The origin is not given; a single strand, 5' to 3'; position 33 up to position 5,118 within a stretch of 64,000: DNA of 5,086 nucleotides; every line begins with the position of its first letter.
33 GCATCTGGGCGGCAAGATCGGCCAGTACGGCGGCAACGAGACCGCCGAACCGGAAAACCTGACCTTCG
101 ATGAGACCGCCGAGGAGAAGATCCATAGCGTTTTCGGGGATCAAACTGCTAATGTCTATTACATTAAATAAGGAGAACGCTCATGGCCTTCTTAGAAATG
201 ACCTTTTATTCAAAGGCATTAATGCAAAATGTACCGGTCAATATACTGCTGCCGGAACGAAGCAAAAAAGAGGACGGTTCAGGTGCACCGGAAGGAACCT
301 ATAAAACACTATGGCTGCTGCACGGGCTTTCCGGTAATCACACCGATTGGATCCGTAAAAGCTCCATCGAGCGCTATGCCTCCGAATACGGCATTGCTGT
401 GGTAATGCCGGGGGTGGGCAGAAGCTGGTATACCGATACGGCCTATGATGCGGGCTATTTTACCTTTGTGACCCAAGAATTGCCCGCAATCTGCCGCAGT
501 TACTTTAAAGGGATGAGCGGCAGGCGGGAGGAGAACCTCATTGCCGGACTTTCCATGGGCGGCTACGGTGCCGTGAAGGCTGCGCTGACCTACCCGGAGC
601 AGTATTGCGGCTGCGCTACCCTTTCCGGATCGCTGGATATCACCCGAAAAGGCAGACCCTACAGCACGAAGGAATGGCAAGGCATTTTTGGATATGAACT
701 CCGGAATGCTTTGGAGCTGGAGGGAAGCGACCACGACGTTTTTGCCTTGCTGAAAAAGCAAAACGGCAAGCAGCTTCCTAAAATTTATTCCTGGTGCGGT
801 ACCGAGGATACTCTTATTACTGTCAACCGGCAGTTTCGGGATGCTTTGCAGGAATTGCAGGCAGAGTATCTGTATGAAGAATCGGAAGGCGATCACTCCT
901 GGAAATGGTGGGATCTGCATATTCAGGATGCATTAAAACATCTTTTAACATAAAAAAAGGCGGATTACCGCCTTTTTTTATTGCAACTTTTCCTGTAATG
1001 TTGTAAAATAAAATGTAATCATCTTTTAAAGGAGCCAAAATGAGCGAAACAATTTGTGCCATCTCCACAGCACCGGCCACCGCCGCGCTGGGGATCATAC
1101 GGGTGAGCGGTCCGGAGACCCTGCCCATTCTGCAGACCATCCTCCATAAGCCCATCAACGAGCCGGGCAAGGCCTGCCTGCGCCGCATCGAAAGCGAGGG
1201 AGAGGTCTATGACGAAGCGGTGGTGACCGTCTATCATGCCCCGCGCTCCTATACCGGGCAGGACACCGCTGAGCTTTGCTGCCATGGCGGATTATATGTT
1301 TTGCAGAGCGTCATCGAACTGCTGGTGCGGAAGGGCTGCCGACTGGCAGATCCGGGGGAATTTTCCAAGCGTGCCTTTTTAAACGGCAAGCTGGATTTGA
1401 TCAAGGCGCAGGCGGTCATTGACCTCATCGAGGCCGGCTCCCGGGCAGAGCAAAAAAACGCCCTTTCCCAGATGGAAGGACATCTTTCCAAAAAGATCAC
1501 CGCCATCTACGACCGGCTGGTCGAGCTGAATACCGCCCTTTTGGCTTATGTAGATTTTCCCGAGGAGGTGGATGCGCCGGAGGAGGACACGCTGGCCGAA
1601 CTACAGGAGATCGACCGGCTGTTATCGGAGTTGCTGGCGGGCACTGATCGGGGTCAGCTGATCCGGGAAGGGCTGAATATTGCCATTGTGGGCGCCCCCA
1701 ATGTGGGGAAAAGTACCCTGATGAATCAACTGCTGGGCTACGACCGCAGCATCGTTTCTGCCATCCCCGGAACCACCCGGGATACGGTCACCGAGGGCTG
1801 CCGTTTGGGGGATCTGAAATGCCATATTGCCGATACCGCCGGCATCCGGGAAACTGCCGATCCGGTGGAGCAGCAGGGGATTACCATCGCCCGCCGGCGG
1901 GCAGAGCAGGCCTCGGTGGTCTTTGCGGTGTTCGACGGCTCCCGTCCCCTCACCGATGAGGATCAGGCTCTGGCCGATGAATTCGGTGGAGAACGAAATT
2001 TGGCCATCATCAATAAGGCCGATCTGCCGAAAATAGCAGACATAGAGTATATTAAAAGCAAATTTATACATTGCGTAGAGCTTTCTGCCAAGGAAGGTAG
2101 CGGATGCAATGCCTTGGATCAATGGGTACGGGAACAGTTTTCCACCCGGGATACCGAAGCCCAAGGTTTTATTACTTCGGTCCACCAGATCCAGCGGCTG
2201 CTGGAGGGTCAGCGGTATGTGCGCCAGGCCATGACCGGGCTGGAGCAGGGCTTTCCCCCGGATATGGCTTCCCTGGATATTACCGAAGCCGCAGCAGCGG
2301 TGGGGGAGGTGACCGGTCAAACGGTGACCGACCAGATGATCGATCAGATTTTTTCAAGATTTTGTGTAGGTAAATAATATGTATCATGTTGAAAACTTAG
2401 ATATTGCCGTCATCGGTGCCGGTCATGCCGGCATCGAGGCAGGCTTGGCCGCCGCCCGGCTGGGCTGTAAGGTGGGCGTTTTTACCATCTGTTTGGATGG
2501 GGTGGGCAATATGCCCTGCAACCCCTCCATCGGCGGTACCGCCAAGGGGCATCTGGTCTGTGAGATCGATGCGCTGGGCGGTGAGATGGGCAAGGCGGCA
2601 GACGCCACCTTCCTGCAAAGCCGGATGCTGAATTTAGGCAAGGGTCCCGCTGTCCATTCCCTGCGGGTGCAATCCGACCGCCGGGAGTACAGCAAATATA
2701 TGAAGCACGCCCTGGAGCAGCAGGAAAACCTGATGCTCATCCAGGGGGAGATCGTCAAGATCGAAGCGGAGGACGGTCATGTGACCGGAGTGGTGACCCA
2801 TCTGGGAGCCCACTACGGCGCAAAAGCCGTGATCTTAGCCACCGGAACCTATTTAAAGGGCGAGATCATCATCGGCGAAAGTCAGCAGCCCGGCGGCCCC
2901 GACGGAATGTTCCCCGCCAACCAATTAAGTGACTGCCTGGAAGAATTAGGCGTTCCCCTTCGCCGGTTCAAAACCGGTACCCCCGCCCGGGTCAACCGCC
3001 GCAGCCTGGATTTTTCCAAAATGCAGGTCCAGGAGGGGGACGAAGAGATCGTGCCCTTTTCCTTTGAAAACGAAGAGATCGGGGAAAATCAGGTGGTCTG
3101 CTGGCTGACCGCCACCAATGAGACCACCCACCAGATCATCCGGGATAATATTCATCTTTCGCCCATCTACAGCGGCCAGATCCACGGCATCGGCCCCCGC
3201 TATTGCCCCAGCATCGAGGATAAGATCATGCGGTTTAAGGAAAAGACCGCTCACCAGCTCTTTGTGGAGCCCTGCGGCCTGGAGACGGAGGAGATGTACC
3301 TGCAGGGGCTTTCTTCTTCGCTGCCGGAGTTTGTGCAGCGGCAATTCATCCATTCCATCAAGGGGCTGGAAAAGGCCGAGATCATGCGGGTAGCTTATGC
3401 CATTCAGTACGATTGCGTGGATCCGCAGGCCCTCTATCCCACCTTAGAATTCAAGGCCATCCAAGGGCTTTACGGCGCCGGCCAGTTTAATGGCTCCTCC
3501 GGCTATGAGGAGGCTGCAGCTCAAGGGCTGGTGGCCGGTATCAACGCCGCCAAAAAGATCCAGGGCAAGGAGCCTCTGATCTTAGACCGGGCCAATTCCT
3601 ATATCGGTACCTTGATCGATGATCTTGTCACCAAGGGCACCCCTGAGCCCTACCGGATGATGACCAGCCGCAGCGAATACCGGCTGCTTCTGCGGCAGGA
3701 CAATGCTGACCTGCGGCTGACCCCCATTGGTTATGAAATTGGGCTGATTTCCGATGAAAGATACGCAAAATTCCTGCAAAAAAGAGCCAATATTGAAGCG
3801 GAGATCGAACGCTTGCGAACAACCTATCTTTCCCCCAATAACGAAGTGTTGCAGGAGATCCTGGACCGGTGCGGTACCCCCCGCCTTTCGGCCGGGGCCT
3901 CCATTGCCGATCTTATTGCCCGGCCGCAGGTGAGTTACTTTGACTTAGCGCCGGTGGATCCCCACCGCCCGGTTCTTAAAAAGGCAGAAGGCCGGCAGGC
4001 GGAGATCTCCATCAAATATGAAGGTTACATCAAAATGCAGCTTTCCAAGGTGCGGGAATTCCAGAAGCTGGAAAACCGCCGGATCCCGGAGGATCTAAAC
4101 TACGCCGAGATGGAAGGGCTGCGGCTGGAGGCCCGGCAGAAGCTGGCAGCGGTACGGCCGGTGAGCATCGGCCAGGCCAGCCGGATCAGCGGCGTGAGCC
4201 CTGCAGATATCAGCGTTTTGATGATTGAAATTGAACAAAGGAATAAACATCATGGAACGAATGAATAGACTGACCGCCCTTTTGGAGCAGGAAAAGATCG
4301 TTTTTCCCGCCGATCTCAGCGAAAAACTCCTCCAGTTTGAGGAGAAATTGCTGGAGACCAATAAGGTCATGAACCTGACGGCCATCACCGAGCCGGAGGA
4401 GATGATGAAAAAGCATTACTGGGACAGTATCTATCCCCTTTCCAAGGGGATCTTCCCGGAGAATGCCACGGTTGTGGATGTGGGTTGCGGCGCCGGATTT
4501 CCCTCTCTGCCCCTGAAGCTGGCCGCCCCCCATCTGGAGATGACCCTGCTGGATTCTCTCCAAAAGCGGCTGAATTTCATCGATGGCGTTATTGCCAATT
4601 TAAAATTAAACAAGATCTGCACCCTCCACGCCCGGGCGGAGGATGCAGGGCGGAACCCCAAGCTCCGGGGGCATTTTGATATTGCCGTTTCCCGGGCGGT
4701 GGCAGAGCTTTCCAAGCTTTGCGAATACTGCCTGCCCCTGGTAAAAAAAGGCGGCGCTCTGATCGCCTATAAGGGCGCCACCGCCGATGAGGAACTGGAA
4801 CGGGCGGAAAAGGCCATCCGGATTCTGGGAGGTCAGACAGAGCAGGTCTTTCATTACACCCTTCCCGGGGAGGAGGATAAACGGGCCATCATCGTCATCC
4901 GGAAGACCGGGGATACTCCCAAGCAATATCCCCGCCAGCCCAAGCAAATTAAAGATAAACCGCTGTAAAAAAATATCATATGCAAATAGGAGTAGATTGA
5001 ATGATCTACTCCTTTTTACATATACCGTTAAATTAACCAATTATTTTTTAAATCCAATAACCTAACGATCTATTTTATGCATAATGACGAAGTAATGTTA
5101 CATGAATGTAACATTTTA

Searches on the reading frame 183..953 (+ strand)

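Call 4: search_protein_families(library=pfam, proteins=[window:183-953:+], max_evalue=1)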
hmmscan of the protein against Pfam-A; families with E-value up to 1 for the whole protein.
window:183-953:+ (256 aa): 5 families
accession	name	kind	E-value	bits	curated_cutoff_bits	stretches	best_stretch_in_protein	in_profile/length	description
PF00756.26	Esterase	-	6.1e-26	92.2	22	1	10-253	1-250/251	Putative esterase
PF12697.13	Abhydrolase_6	-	0.0011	20.2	26.3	1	45-134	3-84/217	Alpha/beta hydrolase family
PF00561.26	Abhydrolase_1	-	0.003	17.7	25.8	1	43-166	3-125/245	alpha/beta hydrolase fold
PF12146.15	Hydrolase_4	-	0.0096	15.7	27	1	117-159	77-119/239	Serine aminopeptidase, S33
PF02230.22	Abhydrolase_2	-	0.035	14.4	23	1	115-155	104-144/217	Phospholipase/Carboxylesterase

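Call 5: search_protein_families(library=ncbifam, proteins=[window:183-953:+], max_evalue=1)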
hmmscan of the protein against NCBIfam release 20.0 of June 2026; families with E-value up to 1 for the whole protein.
window:183-953:+ (256 aa): 12 families
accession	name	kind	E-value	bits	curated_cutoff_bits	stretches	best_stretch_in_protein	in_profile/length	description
TIGR02821.1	fghA_ester_D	equivalog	2.9e-14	53.3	281.7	2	93-253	118-270/275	S-formylglutathione hydrolase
NF007758.0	PRK10439.1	equivalog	4.9e-10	38.9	222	1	89-255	266-411/418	enterochelin esterase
NF050058.1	e_dPHAscl_type1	hypoth_equivalog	3e-09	36.7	150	1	45-217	27-197/276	extracellular catalytic domain type 1 short-chain-length polyhydroxyalkanoate depolymerase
NF058612.1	GTNG0744Estse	equivalog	1.4e-08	35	450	1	209-255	194-240/242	GTNG_0744 family esterase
TIGR03695.1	menH_SHCHC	equivalog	2.4e-05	23.9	208.55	1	41-154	3-109/252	2-succinyl-6-hydroxy-2,4-cyclohexadiene-1-carboxylate synthase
TIGR01840.1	esterase_phb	subfamily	9.6e-05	22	107.85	1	119-150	98-129/213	PHB depolymerase family esterase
NF008340.0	PRK11126.1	equivalog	0.00019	20.8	261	1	39-194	13-161/255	2-succinyl-6-hydroxy-2,4-cyclohexadiene-1-carboxylate synthase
NF045632.1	hydroxlase_HsaD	equivalog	0.00052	19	400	1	36-140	30-128/290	4,5:9,10-diseco-3-hydroxy-5,9,17-trioxoandrosta-1(10),2-diene-4-oate hydrolase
NF050059.1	e_dPHAscl_type2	hypoth_equivalog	0.0084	15.5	280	1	114-213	7-108/305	extracellular catalytic domain type 2 short-chain-length polyhydroxyalkanoate depolymerase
NF050057.1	e_dPHAmcl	equivalog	0.039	13.3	270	1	92-150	116-172/252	extracellular medium-chain-length polyhydroxyalkanoate depolymerase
NF011457.0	PRK14875.1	equivalog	0.18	10.7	307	1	38-82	130-173/372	acetoin dehydrogenase dihydrolipoyllysine-residue acetyltransferase subunit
TIGR01738.1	bioH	equivalog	0.19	11.3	206.95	0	41-153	5-102/245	pimeloyl-ACP methyl ester esterase BioH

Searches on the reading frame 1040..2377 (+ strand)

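Call 4: search_protein_families(library=pfam, proteins=[window:1040-2377:+], max_evalue=1)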
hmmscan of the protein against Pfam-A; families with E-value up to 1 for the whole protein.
window:1040-2377:+ (445 aa): 18 families
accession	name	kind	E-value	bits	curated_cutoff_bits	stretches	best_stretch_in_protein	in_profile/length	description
PF12631.12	MnmE_helical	-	2.8e-45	155.5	40.1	1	120-442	1-211/211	MnmE helical domain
PF10396.14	TrmE_N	-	2.2e-38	131.5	29.8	1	4-117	1-117/117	GTP-binding protein TrmE N-terminus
PF01926.29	MMR_HSR1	-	9.2e-23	81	21.9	1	213-314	1-99/113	50S ribosome-binding GTPase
PF02421.24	FeoB_N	-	1.1e-09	38.5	27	1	213-301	2-89/156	Ferrous iron transport protein B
PF00350.29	Dynamin_N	-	1.1e-05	26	27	1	214-247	1-34/168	Dynamin family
PF00009.33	GTP_EFTU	-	2.9e-05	24.2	26.5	2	212-238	4-30/188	Elongation factor Tu GTP binding domain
PF03193.22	RsgA_GTPase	-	0.00014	22.2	30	1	214-271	109-170/174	RsgA GTPase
PF13521.12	AAA_28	-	0.0036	18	27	1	214-295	2-78/164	AAA domain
PF04548.22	AIG1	-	0.038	13.8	27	1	212-316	1-112/212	AIG1 family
PF18751.7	Ploopntkinase3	-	0.052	13.5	27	1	214-243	6-36/187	P-loop Nucleotide Kinase3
PF01571.26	GCV_T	-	0.059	13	25.6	1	13-82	134-197/255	Aminomethyltransferase folate-binding domain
PF13238.12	AAA_18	-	0.077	13.9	29.4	1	214-239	1-25/128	AAA domain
PF13191.12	AAA_16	-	0.093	13.7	32.6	1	190-237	8-51/167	AAA ATPase domain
PF16897.10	MMR_HSR1_Xtn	-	0.12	12.8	35.2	1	320-362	58-99/106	C-terminal region of MMR_HSR1 domain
PF00005.33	ABC_tran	-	0.13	13.3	25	1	208-235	8-35/137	ABC transporter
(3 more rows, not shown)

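Call 5: search_protein_families(library=ncbifam, proteins=[window:1040-2377:+], max_evalue=1)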
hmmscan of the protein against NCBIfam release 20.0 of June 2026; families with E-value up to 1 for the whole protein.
window:1040-2377:+ (445 aa): 29 families (the best 25 are shown)
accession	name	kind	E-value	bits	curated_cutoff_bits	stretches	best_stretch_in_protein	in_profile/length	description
NF003661.0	PRK05291.1-3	equivalog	1.2e-112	377.5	380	1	2-445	3-448/448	tRNA uridine-5-carboxymethylaminomethyl(34) synthesis GTPase MnmE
TIGR00450.1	mnmE_trmE_thdF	equivalog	6.1e-102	342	252.6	1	10-445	2-446/446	tRNA uridine-5-carboxymethylaminomethyl(34) synthesis GTPase MnmE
TIGR03594.1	GTPase_EngA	equivalog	8.2e-31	107.5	306.7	1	209-369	173-348/432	ribosome biogenesis GTPase Der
NF000908.1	PRK00089.1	equivalog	1.7e-22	80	237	1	214-368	6-168/291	GTPase Era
TIGR03918.1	GTP_HydF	equivalog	1.8e-21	76.4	325.55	1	212-371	8-171/392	[FeFe] hydrogenase H-cluster maturation GTPase HydF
TIGR00231.1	small_GTP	domain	1.9e-20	73.3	42.5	1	212-355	4-154/164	GTP-binding protein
NF007071.0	PRK09518.1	equivalog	1.8e-18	66.5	953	1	191-367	424-614/706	bifunctional cytidylate kinase/GTPase Der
NF002828.0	PRK03003.1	equivalog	5.8e-18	64.7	631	1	192-314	194-319/477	ribosome biogenesis GTPase Der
TIGR00436.1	era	equivalog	5e-15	55.6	116.25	1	213-379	2-176/270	GTPase Era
TIGR03596.1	GTPase_YlqF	equivalog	7.2e-15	55.1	208.2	2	189-269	96-173/276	ribosome biogenesis GTPase YlqF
TIGR00437.1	feoB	equivalog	1.2e-09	37.5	315.65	1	218-401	1-182/594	ferrous iron transport protein B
TIGR03156.1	GTP_HflX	equivalog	1.4e-09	37.4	216.75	1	210-366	188-350/351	GTPase HflX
TIGR03597.1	GTPase_YqeH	equivalog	9.8e-07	28.2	297.4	1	210-272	154-218/361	ribosome biogenesis GTPase YqeH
TIGR03598.1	GTPase_YsxC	equivalog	4.6e-06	26.4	124.45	1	210-248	17-56/186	ribosome biogenesis GTP-binding protein YihA/YsxC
NF008956.1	PRK12299.1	equivalog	0.00023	20.3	300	1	213-366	160-324/327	GTPase ObgE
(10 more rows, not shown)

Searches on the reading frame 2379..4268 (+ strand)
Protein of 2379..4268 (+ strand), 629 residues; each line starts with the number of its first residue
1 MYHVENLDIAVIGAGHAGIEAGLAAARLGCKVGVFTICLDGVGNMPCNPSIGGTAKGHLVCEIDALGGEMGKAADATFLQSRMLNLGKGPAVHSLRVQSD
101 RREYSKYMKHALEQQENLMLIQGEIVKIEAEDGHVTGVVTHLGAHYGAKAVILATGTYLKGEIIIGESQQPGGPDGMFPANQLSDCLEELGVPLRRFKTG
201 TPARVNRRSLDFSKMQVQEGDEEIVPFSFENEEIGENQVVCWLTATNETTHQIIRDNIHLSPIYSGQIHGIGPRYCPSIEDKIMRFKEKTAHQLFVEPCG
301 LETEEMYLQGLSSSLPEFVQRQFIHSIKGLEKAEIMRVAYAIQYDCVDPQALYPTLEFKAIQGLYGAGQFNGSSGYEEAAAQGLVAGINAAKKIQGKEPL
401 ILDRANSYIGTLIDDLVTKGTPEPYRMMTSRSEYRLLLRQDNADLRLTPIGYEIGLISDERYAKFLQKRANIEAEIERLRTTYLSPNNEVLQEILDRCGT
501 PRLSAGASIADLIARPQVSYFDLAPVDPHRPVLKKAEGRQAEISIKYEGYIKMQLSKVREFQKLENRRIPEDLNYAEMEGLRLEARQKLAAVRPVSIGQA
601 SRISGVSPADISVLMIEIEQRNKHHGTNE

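Call 4: search_protein_families(library=pfam, proteins=[window:2379-4268:+], max_evalue=1)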
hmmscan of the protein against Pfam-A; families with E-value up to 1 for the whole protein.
window:2379-4268:+ (629 aa): 12 families
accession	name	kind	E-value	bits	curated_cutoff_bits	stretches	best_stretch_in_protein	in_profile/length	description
PF01134.28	GIDA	-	8.8e-161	535.8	22.1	1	8-398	1-391/391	Glucose inhibited division protein A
PF13932.14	SAM_GIDA_C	-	2.6e-26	91.7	27.1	1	560-615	2-57/57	tRNA modifying enzyme MnmG/GidA C-terminal helical bundle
PF21680.2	GIDA_C_1st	-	3.5e-24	85.8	24.7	1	459-554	1-95/96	tRNA modifying enzyme MnmG/GidA C-terminal helical domain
PF07992.20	Pyr_redox_2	-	3.3e-08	33.7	26.1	1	8-157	2-109/291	Pyridine nucleotide-disulphide oxidoreductase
PF12831.13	FAD_oxidored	-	4.1e-05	23.5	27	1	8-156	1-145/416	FAD dependent oxidoreductase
PF13738.12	Pyr_redox_3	-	0.00014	21.6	30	1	88-160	67-137/305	Pyridine nucleotide-disulphide oxidoreductase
PF01266.30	DAO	-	0.00054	20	27.9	1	98-162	145-208/353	FAD dependent oxidoreductase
PF13454.12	NAD_binding_9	-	0.0038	17.7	21.8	1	100-157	91-154/155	FAD-NAD(P)-binding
PF00070.33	Pyr_redox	-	0.0071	17.3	22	1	9-35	2-28/82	Pyridine nucleotide-disulphide oxidoreductase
PF03486.20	HI0933_like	-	0.1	12.5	50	0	8-35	2-29/244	HI0933-like protein Rossmann domain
PF01262.27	AlaDh_PNT_C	-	0.24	11.2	23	1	4-35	26-57/214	Alanine dehydrogenase/PNT, C-terminal domain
PF13450.12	NAD_binding_8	-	0.39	11.5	21.9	0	383-422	8-44/68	NAD(P)-binding Rossmann-like domain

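Call 5: search_protein_families(library=ncbifam, proteins=[window:2379-4268:+], max_evalue=1)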
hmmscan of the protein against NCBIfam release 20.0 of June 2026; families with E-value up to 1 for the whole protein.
window:2379-4268:+ (629 aa): 39 families (the best 25 are shown)
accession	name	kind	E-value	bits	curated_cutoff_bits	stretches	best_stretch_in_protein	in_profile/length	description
TIGR00136.1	mnmG_gidA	equivalog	2.2e-256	852.1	524.85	1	8-621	2-615/616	tRNA uridine-5-carboxymethylaminomethyl(34) synthesis enzyme MnmG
NF003739.0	PRK05335.1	equivalog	1.2e-21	77.1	262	2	315-425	285-394/441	methylenetetrahydrofolate--tRNA-(uracil(54)-C(5))-methyltransferase (FADH(2)-oxidizing) TrmFO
TIGR00137.1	gid_trmFO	equivalog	3.4e-19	68.9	428.65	2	319-421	286-388/433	FADH(2)-oxidizing methylenetetrahydrofolate--tRNA-(uracil(54)-C(5))-methyltransferase TrmFO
TIGR02032.1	GG-red-SF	subfamily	0.00075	19.3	158.8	1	8-157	2-147/297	geranylgeranyl reductase family protein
TIGR04018.1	Bthiol_YpdA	hypoth_equivalog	0.00076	18.4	339.9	1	78-159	47-125/316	YpdA family putative bacillithiol disulfide reductase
NF004939.0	PRK06292.1-1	equivalog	0.0015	17.3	435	1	7-69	6-73/476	dihydrolipoyl dehydrogenase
TIGR01292.1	TRX_reduct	equivalog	0.0019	17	343.45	2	104-168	59-121/300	thioredoxin-disulfide reductase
TIGR03140.1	AhpF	equivalog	0.0021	16.7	502.9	1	5-36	211-242/515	alkyl hydroperoxide reductase subunit F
NF003724.0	PRK05329.2-3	equivalog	0.0056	15.7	327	1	8-41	3-36/426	glycerol-3-phosphate dehydrogenase subunit GlpB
NF009477.0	PRK12843.1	equivalog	0.0056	15.2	758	1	5-32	15-42/578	FAD-dependent oxidoreductase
TIGR00551.1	nadB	equivalog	0.0063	15.3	452.75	0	103-157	129-187/489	L-aspartate oxidase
NF045637.1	carotdesatCrtDProt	equivalog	0.0069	15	580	1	105-156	225-276/485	1-hydroxycarotenoid 3,4-desaturase CrtD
NF005883.0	PRK07845.1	equivalog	0.0086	15.1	479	1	8-157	4-149/466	NAD(P)H-quinone dehydrogenase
TIGR03378.1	glycerol3P_GlpB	equivalog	0.012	14.6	174.15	1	106-159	267-322/419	anaerobic glycerol-3-phosphate dehydrogenase subunit GlpB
NF007123.0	PRK09564.1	equivalog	0.013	14.2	458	0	102-163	191-250/444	CoA-disulfide reductase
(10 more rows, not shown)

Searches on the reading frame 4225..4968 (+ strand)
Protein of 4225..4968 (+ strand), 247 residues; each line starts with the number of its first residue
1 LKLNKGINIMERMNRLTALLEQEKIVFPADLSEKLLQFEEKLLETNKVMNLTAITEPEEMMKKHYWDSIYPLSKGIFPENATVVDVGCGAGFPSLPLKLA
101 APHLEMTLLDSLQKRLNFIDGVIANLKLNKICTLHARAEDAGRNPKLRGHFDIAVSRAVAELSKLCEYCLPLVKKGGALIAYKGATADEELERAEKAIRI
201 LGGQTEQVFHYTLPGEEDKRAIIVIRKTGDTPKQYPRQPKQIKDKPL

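Call 4: search_protein_families(library=pfam, proteins=[window:4225-4968:+], max_evalue=1)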
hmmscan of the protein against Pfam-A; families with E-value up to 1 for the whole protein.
window:4225-4968:+ (247 aa): 9 families
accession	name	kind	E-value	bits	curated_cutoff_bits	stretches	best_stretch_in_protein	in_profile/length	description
PF02527.21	GidB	-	1.4e-48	165.2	27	1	33-210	3-175/184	rRNA small subunit methyltransferase G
PF13847.12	Methyltransf_31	-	1.5e-06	28.4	27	1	80-180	4-108/145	Methyltransferase domain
PF13649.12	Methyltransf_25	-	3e-05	25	27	1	83-177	1-97/97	Methyltransferase domain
PF05175.20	MTS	-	7.3e-05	22.9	23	1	80-154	32-102/170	Methyltransferase small domain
PF08242.18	Methyltransf_12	-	0.00028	22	30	1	84-162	1-77/98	Methyltransferase domain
PF08241.18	Methyltransf_11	-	0.0017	19.4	21.2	1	84-180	1-94/95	Methyltransferase domain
PF06325.19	PrmA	-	0.018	15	22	1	79-180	161-257/296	Ribosomal protein L11 methyltransferase (PrmA)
PF13489.12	Methyltransf_23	-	0.17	12.1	27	1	76-161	19-92/164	Methyltransferase domain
PF03848.20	TehB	-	0.21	11.4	20.4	1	81-137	32-86/193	Tellurite resistance protein TehB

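Call 5: search_protein_families(library=ncbifam, proteins=[window:4225-4968:+], max_evalue=1)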
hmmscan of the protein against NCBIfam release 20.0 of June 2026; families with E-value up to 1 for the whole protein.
window:4225-4968:+ (247 aa): 19 families
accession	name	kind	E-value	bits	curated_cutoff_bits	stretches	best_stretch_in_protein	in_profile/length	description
TIGR00138.1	rsmG_gidB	equivalog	3.3e-46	157.3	99.5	1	36-224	2-180/183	16S rRNA (guanine(527)-N(7))-methyltransferase RsmG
TIGR02469.1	CbiT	equivalog_domain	1.9e-06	28.2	78.3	1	78-181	18-120/124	precorrin-6Y C5,15-methyltransferase (decarboxylating) subunit CbiT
TIGR01983.1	UbiG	equivalog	4.8e-05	22.8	102.95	1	79-180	49-150/228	bifunctional 2-polyprenyl-6-hydroxyphenol methylase/3-demethylubiquinol 3-O-methyltransferase UbiG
TIGR00406.1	prmA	equivalog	0.0001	21.8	183.15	1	80-180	160-256/288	50S ribosomal protein L11 methyltransferase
TIGR03534.1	RF_mod_PrmC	equivalog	0.00047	19.7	199.1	1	79-156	86-162/253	peptide chain release factor N(5)-glutamine methyltransferase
NF047649.1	MTase_UXPK_star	exception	0.0011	18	460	1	69-164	67-160/283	methyltransferase/UXPK-star double selenoprotein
TIGR02072.1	BioC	equivalog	0.0014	18.5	184.95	1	79-159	34-106/244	malonyl-ACP O-methyltransferase BioC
NF006138.0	PRK08287.1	equivalog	0.0021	17.9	210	1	79-180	31-128/189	decarboxylating cobalt-precorrin-6B (C(15))-methyltransferase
NF041537.1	ArsM_AhpD_UU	exception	0.0028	16.5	510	1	70-179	67-178/345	arsenite methyltransferase/AhpD domain selenoprotein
NF009427.0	PRK12787.1-3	equivalog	0.018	15.3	192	1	108-165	78-136/142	flagellar assembly regulator FliX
NF041536.1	ArsM_DUF2284_UU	exception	0.024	13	575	1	60-180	57-179/459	arsenite methyltransferase/DUF2284 domain selenoprotein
NF001786.0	PRK00517.2-4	equivalog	0.033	13.3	327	1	79-180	143-237/277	50S ribosomal protein L11 methyltransferase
NF045882.1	PLipidMtase_Leg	equivalog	0.05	13.4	390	1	79-161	42-119/207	phospholipid N-methyltransferase PmtA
NF008992.0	PRK12335.1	equivalog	0.051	12.7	303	1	79-159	122-195/289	SAM-dependent methyltransferase TehB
NF007023.0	PRK09489.1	equivalog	0.052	12.7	295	1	81-112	198-229/342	16S rRNA (guanine(1207)-N(2))-methyltransferase RsmC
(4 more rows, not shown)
